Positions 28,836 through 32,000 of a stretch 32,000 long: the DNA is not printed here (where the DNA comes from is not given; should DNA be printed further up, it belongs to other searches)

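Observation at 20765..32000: Compact type IV filament-like cluster with an unusual component set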

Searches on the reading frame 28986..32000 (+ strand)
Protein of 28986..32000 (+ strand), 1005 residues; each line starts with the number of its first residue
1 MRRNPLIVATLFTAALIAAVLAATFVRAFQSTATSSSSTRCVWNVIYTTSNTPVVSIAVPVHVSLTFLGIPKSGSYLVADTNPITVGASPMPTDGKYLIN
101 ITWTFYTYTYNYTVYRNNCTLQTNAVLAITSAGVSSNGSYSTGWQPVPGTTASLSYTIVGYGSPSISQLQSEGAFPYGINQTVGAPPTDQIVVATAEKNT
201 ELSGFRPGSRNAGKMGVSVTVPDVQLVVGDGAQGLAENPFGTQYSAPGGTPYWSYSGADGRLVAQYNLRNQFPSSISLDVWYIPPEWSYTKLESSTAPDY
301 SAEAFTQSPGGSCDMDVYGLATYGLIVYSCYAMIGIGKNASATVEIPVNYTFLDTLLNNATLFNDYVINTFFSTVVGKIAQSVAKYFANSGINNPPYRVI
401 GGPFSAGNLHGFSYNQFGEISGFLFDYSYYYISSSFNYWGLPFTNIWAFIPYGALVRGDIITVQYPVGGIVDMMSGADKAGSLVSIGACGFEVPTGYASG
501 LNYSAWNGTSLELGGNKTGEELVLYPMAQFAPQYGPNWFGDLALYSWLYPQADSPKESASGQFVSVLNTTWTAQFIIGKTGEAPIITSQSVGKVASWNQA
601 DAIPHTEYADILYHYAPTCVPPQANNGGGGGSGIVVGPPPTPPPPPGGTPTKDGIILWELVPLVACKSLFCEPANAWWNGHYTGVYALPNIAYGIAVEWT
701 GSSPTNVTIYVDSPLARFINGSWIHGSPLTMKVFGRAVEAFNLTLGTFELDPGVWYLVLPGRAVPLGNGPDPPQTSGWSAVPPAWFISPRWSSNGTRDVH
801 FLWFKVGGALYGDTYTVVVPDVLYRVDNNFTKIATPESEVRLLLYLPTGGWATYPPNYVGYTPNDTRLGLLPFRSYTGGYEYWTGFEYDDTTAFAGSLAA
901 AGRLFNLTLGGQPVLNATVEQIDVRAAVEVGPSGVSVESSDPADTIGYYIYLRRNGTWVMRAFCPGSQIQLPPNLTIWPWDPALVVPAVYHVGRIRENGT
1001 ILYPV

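Call 8: search_protein_families(library=pfam, max_evalue=0.1, proteins=[window:28986-32000:+])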
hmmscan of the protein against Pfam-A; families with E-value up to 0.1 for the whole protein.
window:28986-32000:+ (1005 aa): 0 families

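Call 76: search_solved_structures(query=A6, max_evalue=1)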
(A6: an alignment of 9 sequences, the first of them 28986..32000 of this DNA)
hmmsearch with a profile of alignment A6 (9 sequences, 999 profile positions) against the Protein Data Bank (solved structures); distinct sequences matched with E-value up to 1: 0.

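Call 77: search_protein_families(library=pfam, alignment_id=A6, max_evalue=0.1)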
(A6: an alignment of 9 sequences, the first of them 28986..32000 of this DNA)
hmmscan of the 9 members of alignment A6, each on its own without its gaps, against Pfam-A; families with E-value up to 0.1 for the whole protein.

A. member 1, window:28986-32000:+ (1005 aa): 0 families

B. families by the number of members that match (of 9 scanned): 0 families
